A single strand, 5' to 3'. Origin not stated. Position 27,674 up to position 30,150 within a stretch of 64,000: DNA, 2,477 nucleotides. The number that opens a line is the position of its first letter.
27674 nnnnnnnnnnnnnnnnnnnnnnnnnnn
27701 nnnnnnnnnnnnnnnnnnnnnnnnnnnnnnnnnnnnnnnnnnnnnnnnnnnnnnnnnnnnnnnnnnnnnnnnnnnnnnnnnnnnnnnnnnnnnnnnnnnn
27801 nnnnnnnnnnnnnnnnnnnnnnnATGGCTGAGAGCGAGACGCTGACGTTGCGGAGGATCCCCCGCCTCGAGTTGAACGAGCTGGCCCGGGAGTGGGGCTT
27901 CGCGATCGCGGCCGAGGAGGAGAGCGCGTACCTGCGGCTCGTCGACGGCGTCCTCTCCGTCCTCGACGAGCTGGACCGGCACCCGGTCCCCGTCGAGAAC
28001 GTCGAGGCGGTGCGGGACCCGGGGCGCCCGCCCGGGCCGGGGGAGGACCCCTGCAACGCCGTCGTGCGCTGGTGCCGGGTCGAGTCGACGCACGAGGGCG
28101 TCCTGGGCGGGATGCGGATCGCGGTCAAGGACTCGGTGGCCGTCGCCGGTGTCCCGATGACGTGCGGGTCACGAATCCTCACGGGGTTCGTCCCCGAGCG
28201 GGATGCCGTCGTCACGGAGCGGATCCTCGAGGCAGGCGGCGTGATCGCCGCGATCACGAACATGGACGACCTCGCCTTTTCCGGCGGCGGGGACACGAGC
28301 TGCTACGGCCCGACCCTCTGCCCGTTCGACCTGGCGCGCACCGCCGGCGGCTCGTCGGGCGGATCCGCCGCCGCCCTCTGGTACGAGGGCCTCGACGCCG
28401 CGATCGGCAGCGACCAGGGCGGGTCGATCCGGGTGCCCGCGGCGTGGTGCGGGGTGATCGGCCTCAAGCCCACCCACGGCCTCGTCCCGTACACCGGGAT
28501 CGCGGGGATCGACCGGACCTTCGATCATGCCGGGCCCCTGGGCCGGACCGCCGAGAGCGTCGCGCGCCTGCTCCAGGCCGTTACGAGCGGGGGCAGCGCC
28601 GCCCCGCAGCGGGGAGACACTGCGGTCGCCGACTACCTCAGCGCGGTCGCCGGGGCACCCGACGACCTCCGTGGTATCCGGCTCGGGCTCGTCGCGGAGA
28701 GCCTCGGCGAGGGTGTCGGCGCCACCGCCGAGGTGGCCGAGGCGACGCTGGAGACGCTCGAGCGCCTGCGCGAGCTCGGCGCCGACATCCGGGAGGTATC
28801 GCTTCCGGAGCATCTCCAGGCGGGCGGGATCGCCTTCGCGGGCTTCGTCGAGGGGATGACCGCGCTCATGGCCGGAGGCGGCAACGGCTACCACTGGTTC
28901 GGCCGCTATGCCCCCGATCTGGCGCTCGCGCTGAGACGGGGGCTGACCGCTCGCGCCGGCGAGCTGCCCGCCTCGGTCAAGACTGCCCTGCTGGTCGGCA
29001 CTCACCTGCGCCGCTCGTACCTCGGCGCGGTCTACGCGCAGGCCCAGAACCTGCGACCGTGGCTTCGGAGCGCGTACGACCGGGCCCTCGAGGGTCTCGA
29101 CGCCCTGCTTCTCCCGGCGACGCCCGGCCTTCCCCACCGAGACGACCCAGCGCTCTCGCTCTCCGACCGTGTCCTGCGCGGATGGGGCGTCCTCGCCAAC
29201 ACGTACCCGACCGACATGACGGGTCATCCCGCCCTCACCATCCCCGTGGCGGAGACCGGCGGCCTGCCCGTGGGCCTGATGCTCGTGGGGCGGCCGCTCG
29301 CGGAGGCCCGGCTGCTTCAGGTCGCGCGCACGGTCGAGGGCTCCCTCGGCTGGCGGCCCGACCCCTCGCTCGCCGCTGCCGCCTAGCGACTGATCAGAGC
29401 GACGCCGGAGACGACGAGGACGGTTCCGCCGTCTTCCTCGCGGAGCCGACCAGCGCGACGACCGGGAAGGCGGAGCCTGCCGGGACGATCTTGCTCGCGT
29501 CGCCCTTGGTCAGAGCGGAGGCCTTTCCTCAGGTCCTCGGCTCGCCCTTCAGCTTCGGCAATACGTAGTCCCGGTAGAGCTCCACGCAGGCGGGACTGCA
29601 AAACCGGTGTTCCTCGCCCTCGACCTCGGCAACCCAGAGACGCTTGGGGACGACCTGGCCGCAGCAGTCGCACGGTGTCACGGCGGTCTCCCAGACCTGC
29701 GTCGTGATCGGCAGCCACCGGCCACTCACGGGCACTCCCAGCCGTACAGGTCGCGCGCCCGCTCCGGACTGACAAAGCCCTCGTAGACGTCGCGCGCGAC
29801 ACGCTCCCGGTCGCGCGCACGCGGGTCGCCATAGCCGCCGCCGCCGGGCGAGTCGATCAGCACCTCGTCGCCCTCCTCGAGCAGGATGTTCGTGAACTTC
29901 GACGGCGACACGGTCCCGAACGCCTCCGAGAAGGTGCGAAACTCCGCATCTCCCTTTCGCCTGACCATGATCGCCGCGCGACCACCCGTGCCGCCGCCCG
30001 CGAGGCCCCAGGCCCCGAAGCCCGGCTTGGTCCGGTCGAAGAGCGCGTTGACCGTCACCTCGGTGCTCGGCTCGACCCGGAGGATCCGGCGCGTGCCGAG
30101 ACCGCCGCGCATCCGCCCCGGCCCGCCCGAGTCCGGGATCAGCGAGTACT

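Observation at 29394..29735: Tiny zinc-ribbon ORF coupled to hyuB whose frame continues, coding-like, for 44 codons past its TGA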

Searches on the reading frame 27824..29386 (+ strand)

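Call 50: search_protein_families(library=ncbifam, proteins=[window:27824-29386:+], max_evalue=0.01)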
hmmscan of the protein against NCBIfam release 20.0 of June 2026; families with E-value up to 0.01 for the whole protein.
window:27824-29386:+ (520 aa): 26 families (the best 25 are shown)
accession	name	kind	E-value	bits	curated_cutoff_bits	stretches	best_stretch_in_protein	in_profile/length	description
NF005565.0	PRK07235.1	subfamily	2.9e-141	471.6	545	1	16-511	10-504/506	amidase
TIGR00132.1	gatA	equivalog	1.1e-75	255.2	481.1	1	90-507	54-463/466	Asp-tRNA(Asn)/Glu-tRNA(Gln) amidotransferase subunit GatA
NF005688.0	PRK07488.1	equivalog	4e-59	200.8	532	2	90-329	71-291/474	indoleacetamide hydrolase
NF006631.0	PRK09201.1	equivalog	6.3e-55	186.7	461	1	85-505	63-452/466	AtzE family amidohydrolase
NF005686.0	PRK07486.1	subfamily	2e-52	178.5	465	2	87-327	73-310/486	amidase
NF004815.0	PRK06169.1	equivalog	3.6e-52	177.5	506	2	79-327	62-303/471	amidase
TIGR02715.1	amido_AtzE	subfamily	1.1e-50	172.9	425.75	2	88-298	59-267/452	AtzE family amidohydrolase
NF005450.0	PRK07042.1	equivalog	6.6e-49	166.6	458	2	80-326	60-295/464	amidase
NF006169.0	PRK08310.1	equivalog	7.2e-49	167.2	391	2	75-255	5-189/395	amidase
NF006006.0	PRK08137.1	equivalog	2.7e-48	165.1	534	2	88-328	95-337/529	amidase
NF004816.0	PRK06170.1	equivalog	4e-47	161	503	1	90-509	72-483/493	amidase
NF005460.0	PRK07056.1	subfamily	1e-46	159.9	447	2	88-337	68-304/457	amidase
NF005687.0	PRK07487.1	subfamily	5.7e-40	137.5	428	2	87-334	66-306/468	amidase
NF009119.0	PRK12470.1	equivalog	6.5e-40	137.5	498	2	90-326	69-294/462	amidase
NF006043.0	PRK08186.1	subfamily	2.2e-38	132.1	487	2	89-338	64-304/600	allophanate hydrolase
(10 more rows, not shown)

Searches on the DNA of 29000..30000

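Call 35: search_rna_families(source=window, start=29000, end=30000, threshold=evalue, max_evalue=1)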
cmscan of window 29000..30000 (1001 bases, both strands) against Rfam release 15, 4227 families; matches with E-value up to 1: 1.
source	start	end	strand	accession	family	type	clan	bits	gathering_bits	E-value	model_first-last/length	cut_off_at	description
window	29397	29529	-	RF02421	Bp1_684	Gene; sRNA;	-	20.3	44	0.069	1-113/113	no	Burkholderia sRNA Bp1_Cand684_SIPHT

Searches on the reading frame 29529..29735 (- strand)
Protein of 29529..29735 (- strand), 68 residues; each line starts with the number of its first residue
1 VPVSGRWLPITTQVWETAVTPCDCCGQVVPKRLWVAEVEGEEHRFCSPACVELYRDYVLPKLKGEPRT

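Call 7: search_protein_families(library=pfam, proteins=[window:29529-29735:-], max_evalue=1)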
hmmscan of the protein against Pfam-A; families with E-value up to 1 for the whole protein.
window:29529-29735:- (68 aa): 4 families
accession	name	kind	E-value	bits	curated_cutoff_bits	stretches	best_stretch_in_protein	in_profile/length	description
PF06467.20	zf-FCS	-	1e-06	28.8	22.4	1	20-54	5-39/39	MYM-type Zinc finger with FCS sequence motif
PF24273.1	TRASH_HVO_1752_C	-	0.002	18.7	27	1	22-56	4-38/47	HVO_1752, C-terminal TRASH domain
PF12156.14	ATPase-cat_bd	-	0.02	16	27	1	22-54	2-35/86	Putative metal-binding domain of cation transport ATPase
PF24461.1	DUF7576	-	0.061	13.6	27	1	17-55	16-59/60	Family of unknown function (DUF7576)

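Call 9: find_homologous_proteins(query=window:29529-29735:-, max_evalue=0.01)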
Query window:29529-29735:- (68 aa): 13 proteins with E <= 0.01 among 13 candidates.
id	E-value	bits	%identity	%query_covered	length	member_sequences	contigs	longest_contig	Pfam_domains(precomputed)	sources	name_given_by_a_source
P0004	1.6e-39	151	97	97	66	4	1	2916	PF06467.21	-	-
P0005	1.0e-27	113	78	93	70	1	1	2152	-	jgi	jgi:hypothetical protein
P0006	1.9e-26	109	78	88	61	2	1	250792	-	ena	-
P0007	3.0e-26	108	84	84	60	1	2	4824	-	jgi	jgi:hypothetical protein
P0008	1.4e-25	106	79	85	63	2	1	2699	-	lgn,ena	-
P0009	9.8e-25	104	77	84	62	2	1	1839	-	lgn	-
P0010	3.2e-24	102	70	90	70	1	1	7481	-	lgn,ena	-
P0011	8.0e-24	101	67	94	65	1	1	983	-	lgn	-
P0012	1.9e-23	100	69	90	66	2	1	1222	-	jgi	jgi:hypothetical protein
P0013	2.8e-23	99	68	88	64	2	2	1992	-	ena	-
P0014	5.3e-23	98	68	88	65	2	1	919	-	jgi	-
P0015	5.2e-22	95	67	88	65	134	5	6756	-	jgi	jgi:ribosomal protein L24E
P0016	9.1e-22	94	66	87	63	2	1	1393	-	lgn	-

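Call 11: find_encoding_contigs(protein=P0004, flank=3000, max_places=4)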
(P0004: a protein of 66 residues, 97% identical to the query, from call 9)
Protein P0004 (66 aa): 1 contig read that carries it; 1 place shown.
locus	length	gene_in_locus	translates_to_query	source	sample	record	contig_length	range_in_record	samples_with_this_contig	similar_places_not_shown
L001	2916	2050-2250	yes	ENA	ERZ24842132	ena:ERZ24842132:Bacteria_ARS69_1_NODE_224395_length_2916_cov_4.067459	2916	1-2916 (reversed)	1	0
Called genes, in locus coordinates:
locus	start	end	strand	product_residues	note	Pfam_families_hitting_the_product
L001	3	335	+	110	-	?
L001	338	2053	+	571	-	PF02538:Hydantoinase_B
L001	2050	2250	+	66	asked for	PF06467:zf-FCS (weak)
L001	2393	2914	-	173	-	?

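Call 12: find_encoding_contigs(protein=P0006, flank=6000, max_places=3)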
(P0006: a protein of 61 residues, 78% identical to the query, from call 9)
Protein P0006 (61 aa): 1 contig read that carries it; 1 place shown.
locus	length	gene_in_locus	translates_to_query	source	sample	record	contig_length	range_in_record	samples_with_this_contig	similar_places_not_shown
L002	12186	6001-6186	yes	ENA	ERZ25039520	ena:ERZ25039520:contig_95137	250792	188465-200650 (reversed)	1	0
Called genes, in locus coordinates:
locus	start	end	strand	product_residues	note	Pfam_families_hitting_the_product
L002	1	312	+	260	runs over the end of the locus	PF00144:Beta-lactamase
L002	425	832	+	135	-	PF00144:Beta-lactamase (weak)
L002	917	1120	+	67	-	-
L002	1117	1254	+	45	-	-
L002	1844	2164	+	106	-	PF05899:Cupin_3 (weak), PF07883:Cupin_2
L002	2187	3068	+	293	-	PF05378:Hydant_A_N, PF01968:Hydantoinase_A (weak)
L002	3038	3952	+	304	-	PF01968:Hydantoinase_A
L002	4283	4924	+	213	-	PF02538:Hydantoinase_B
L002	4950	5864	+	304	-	PF02538:Hydantoinase_B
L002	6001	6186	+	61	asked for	-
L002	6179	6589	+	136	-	PF07883:Cupin_2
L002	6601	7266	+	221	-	PF12796:Ank_2 (weak), PF13637:Ank_4 (weak), PF00023:Ank (weak), PF13857:Ank_5, PF12796:Ank_2, PF13637:Ank_4, PF00023:Ank (weak), PF13606:Ank_3 (weak), +1 more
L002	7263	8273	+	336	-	PF00389:2-Hacid_dh, PF02826:2-Hacid_dh_C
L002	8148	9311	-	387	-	PF16819:DUF5074 (faint)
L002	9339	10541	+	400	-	PF16491:Peptidase_M48_N, PF01435:Peptidase_M48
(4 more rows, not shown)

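Call 13: find_encoding_contigs(protein=P0010, flank=5000, max_places=3)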
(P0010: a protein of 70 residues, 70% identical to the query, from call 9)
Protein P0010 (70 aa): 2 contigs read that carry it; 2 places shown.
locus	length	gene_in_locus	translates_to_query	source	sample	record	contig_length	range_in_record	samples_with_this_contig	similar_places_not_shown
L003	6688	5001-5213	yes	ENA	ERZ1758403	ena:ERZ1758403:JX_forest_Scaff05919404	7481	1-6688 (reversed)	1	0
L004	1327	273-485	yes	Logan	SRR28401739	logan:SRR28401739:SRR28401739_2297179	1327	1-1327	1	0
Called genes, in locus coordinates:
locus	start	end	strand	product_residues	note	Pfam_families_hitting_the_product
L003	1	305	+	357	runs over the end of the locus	PF26233:NicX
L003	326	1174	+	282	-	PF00561:Abhydrolase_1, PF12146:Hydrolase_4, PF12697:Abhydrolase_6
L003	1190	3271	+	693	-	PF05378:Hydant_A_N, PF01968:Hydantoinase_A, PF19278:Hydant_A_C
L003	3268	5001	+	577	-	PF02538:Hydantoinase_B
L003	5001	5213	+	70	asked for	-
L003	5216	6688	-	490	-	?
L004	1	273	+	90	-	?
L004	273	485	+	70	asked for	-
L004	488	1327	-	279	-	?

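Call 27: find_encoding_contigs(protein=P0007, flank=3000, max_places=3)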
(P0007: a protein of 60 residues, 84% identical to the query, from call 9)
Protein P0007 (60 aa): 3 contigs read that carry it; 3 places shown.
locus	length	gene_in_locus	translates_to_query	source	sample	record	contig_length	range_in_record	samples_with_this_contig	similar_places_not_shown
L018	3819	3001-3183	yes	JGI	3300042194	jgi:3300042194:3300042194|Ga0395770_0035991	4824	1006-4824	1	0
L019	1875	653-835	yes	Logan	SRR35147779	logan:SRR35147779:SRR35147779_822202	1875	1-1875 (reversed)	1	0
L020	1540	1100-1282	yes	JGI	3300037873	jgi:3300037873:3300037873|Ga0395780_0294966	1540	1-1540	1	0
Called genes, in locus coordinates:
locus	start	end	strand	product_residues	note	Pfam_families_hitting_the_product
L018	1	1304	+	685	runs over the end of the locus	PF05378:Hydant_A_N, PF01968:Hydantoinase_A, PF19278:Hydant_A_C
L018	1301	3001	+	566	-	PF02538:Hydantoinase_B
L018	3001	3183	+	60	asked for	-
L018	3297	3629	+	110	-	PF07883:Cupin_2, PF12852:Cupin_6 (weak)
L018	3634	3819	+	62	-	?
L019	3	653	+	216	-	?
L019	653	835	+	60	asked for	-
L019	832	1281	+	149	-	PF12852:Cupin_6 (faint), PF07883:Cupin_2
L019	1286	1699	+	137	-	PF07883:Cupin_2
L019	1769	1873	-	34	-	?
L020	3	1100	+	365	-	?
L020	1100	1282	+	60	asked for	-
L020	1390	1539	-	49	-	?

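Call 28: find_encoding_contigs(protein=P0005, flank=3000, max_places=3)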
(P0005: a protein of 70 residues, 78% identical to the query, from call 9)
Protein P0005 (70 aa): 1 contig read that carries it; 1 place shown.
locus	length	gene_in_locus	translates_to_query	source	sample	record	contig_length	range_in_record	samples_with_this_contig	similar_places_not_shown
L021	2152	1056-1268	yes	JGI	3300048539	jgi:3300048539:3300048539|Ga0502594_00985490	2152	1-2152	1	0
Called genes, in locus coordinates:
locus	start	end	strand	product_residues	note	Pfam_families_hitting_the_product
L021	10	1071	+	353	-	PF02538:Hydantoinase_B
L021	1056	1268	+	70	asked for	-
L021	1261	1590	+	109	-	PF05899:Cupin_3, PF07883:Cupin_2, PF02311:AraC_binding (weak)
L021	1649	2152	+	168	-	?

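Call 29: find_encoding_contigs(protein=P0008, flank=3000, max_places=3)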
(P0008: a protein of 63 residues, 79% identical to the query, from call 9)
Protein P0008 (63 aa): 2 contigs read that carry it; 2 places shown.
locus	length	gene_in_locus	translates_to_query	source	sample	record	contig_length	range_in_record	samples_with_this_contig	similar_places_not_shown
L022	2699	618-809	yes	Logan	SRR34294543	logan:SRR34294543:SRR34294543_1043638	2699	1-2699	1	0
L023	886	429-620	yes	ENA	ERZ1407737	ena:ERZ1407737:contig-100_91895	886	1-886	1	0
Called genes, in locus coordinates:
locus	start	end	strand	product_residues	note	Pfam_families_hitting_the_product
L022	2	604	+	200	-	?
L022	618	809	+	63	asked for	-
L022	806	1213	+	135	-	PF02311:AraC_binding, PF07883:Cupin_2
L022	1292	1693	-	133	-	PF00578:AhpC-TSA, PF08534:Redoxin (weak)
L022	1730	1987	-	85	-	PF00578:AhpC-TSA (weak)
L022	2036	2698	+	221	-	?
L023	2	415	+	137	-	?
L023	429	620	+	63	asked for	-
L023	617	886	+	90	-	?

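Call 37: search_solved_structures(query=A1, max_evalue=10, show_alignments=3)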
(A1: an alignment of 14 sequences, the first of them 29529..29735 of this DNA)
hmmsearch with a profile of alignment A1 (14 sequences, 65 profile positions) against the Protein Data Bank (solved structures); distinct sequences matched with E-value up to 10: 13.
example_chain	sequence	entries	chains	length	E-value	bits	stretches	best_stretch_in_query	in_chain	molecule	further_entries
8ou9_A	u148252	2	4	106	0.25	14.4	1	16-45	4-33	Cereblon isoform 4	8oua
7ps9_A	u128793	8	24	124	0.25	14.3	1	16-44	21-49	Cereblon isoform 4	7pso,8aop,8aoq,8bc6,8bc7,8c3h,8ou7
4v32_A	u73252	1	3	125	0.26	14.3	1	16-44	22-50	CEREBLON ISOFORM 4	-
4v2y_A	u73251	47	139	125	0.26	14.3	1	16-44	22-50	CEREBLON ISOFORM 4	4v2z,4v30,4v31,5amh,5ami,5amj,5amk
7shh_A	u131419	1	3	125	0.26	14.3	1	16-44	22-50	Cereblon isoform 4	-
8ou6_A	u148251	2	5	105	0.26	14.3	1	16-45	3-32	Cereblon isoform 4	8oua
9gjq_A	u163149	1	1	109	0.53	13.3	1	16-40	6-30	Cereblon isoform 4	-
6r0q_A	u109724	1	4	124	0.56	13.2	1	16-40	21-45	Cereblon isoform 4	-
2w0t_A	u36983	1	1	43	0.64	13.1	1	19-52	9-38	LETHAL(3)MALIGNANT BRAIN TUMOR-LIKE 2 PROTEIN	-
3g4s_U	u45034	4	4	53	0.73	12.9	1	19-49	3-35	50S ribosomal protein L24e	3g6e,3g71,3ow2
9e6q_AW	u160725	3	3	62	0.9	12.6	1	18-48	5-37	Large ribosomal subunit protein eL24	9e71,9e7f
1ffk_R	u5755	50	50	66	1.2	12.2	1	19-49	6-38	RIBOSOMAL PROTEIN L24E | 50S RIBOSOMAL PROTEIN L19 | 50S ribosomal protein L24E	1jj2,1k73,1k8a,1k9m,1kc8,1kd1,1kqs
2qa4_U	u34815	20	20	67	1.3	12.1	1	19-49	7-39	50S ribosomal protein L24e | RPL24E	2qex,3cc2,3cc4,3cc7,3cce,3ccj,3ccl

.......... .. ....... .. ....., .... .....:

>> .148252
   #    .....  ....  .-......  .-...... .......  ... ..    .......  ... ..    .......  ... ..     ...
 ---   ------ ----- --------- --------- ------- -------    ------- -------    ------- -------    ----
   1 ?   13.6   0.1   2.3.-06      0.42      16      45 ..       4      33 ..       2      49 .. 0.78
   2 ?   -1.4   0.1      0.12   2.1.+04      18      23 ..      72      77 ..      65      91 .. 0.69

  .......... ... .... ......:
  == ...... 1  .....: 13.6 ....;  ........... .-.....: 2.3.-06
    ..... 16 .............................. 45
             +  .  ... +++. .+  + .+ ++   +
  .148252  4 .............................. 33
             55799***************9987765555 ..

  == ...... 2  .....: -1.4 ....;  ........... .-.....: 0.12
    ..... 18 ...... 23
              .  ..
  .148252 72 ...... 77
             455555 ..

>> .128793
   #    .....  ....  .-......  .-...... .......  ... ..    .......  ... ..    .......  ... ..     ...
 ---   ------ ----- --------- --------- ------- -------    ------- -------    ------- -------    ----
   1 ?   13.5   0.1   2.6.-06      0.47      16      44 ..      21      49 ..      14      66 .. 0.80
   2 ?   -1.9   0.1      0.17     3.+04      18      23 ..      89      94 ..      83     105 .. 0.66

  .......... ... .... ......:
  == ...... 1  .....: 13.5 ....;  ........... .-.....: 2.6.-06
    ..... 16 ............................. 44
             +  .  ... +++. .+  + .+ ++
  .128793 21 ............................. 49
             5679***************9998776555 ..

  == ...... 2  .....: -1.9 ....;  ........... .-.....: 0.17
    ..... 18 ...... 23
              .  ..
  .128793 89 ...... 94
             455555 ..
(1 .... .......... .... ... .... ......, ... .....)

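Call 42: predict_structure(alignment_id=A1)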
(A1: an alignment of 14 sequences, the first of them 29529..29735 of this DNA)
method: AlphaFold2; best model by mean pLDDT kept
length: 68 residues; sequences in the alignment: 14
mean_pLDDT: 78.7   pTM: 0.65
mean pLDDT of the five models: 78.7, 76.7, 72.6, 71.9, 70.1
residues with pLDDT >= 90: 8; 70-90: 42; 50-70: 17; < 50: 1
segments of 3 or more residues with pLDDT < 50: none
pLDDT, mean of each block of 10 residues (from residue 1): 75 59 83 87 90 89 66
secondary structure, 60 per line:
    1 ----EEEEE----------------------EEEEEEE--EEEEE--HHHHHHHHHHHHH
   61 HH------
elements in order: E5-9 E32-38 E41-45 H48-62

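Call 47: fold_search(model_id=the predicted structure, library=pdb)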
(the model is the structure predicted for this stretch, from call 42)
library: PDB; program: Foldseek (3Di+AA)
matches with E <= 10: 191; with E <= 0.001: 0
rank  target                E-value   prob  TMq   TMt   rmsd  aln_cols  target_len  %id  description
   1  6nmi_E                2.5e-01  0.69  0.44  0.11   5.0        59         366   17  Cryo-EM structure of the human TFIIH core complex (released 2019-03-13)
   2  7lbm_a                5.0e-01  0.51  0.44  0.12   5.0        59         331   17  Structure of the human Mediator-bound transcription pre-initiation complex (released 2021-03-24)
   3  8ebu_E                7.0e-01  0.44  0.44  0.10   5.5        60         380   17  XPC release from Core7-XPA-DNA (Cy5) (released 2023-04-19)
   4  9pd5_E                7.4e-01  0.35  0.44  0.11   5.4        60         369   17  NER dual incision complex - NoF (released 2026-02-18)
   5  3rne_A                7.9e-01  0.57  0.48  0.08   6.8        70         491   23  Structure of the Toluene/o-Xylene Monooxygenase Hydroxylase T201S/I276E Double Mutant (released 2011-08-17)
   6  2das_MODEL_1_A        8.4e-01  0.54  0.45  0.49   4.6        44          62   25  Solution structure of TRASH domain of zinc finger MYM-type protein 5 (released 2006-06-14)
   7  3rnc_A                9.6e-01  0.51  0.48  0.08   6.8        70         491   23  Structure of the Toluene/o-Xylene Monooxygenase Hydroxylase T201S/I100A Double Mutant (released 2011-08-17)
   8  3n1x_A                1.0e+00  0.51  0.48  0.08   6.8        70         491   23  X-ray Crystal Structure of Toluene/o-Xylene Monooxygenase Hydroxylase T201C Mutant (released 2010-10-13)
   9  3rnf_A                1.0e+00  0.51  0.49  0.08   7.0        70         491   23  Structure of the Toluene/o-Xylene Monooxygenase Hydroxylase T201S/V271A Double Mutant (released 2011-08-17)
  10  2inn_B                1.0e+00  0.18  0.28  0.05   6.6        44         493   23  Structure of the Phenol Hydroxyalse-Regulatory Protein Complex (released 2007-01-16)
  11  6pwj_A                1.0e+00  0.04  0.17  0.06  10.6        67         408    7  Vibrio cholerae LapD S helix-GGDEF-EAL (apo) (released 2019-10-09)
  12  2inp_A                1.1e+00  0.38  0.47  0.08   7.6        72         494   18  Structure of the Phenol Hydroxylase-Regulatory Protein Complex (released 2007-01-16)
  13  9y6s_4L               1.2e+00  0.09  0.25  0.15  13.0        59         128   15  96-nm repeat of the Leishmania tarentolae doublet microtubule (released 2025-12-17)
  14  3n20_A                1.3e+00  0.44  0.49  0.08   7.0        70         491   23  X-ray Crystal Structure of Toluene/o-Xylene Monooxygenase Hydroxylase T201V Mutant (released 2010-10-13)
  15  2rdb_A                1.3e+00  0.38  0.44  0.07   6.1        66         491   21  X-ray Crystal Structure of Toluene/o-Xylene Monooxygenase Hydroxylase I100W Mutant (released 2007-12-18)
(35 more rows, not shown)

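Call 50: search_protein_families(library=ncbifam, proteins=[window:29529-29729:-], max_evalue=0.01)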
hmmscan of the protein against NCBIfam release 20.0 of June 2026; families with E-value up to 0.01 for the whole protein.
window:29529-29729:- (66 aa): 0 families

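Call 66: find_related_loci(query=A1, collection=genome_contigs, flank=3000)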
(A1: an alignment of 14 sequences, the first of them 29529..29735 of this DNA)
Query A1 (68 aa) in genome_contigs; peptide patterns used: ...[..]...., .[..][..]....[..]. (x = any residue, [..] = any of these).
315 stretches matched a pattern; 46 encode a relative of the query (tblastn E <= 1e-3); 46 distinct loci.
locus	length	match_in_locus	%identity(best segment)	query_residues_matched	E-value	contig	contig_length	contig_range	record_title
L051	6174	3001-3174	79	4-61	1e-29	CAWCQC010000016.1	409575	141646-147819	MAG: uncultured Thermoleophilia bacterium isolate MFD05176.bin.2.261 genome assembly, contig: contig_6318, whole genome 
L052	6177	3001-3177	76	3-61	3e-29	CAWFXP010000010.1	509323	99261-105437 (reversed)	MAG: uncultured Thermoleophilia bacterium isolate MFD00962.bin.1.295 genome assembly, contig: contig_28580, whole genome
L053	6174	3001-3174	78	4-61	3e-28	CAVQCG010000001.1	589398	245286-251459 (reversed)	MAG: uncultured Thermoleophilia bacterium isolate MFD02199.bin.1.2 genome assembly, contig: contig_15625, whole genome s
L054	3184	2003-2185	74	1-61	5e-28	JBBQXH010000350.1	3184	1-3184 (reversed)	MAG: Gaiellales bacterium isolate Co_metawrap_2104 Cmw_2104_k141_18498866_length_3184_cov_6.7910, whole genome shotgun s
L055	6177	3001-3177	69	3-61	8e-28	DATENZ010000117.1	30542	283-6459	MAG TPA_asm: Gaiellaceae bacterium isolate SMAG_U8982 k141_1050091, whole genome shotgun sequence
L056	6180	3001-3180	73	5-64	9e-28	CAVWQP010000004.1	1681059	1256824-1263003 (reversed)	MAG: uncultured Solirubrobacterales bacterium isolate MFD09368.bin.1.64 genome assembly, contig: contig_4298, whole geno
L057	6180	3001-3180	72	5-64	2e-27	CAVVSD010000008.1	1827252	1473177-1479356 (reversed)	MAG: uncultured Solirubrobacterales bacterium isolate MFD02840.bin.1.311 genome assembly, contig: contig_489, whole geno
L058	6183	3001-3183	72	4-64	7e-27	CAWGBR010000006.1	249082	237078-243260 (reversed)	MAG: uncultured Thermoleophilia bacterium isolate MFD06229.bin.2.40 genome assembly, contig: contig_22936, whole genome 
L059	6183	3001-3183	69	5-65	8e-27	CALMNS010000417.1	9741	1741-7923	MAG TPA_asm: uncultured Solirubrobacter sp. isolate SRR12240181_bin.11_CONCOCT_v1.1_MAG genome assembly, contig: NODE_81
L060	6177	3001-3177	69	3-61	2e-26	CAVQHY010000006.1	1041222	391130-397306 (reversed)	MAG: uncultured Actinomycetes bacterium isolate MFD10007.bin.1.237 genome assembly, contig: contig_21696, whole genome s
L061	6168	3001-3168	77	4-59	2e-26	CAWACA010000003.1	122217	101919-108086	MAG: uncultured Thermoleophilia bacterium isolate MFD05176.bin.2.235 genome assembly, contig: contig_102447, whole genom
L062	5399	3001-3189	63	1-63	4e-26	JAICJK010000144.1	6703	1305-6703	MAG: Solirubrobacteraceae bacterium isolate GZL_FP_2_bin.175 k141_871607_length_6703_cov_93.7763, whole genome shotgun s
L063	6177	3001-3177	68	3-61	1e-25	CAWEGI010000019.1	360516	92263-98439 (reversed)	MAG: uncultured Actinomycetes bacterium isolate MFD09126.bin.2.1 genome assembly, contig: contig_9777, whole genome shot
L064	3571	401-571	74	5-61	2e-25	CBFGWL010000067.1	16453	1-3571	MAG TPA_asm: uncultured bacterium isolate SRR17295757_binner23_Refined_47 genome assembly, contig: ERZ23398518.3824, who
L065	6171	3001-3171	72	5-61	2e-25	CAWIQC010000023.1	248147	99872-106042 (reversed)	MAG: uncultured Thermoleophilia bacterium isolate MFD05454.bin.2.105 genome assembly, contig: contig_55761, whole genome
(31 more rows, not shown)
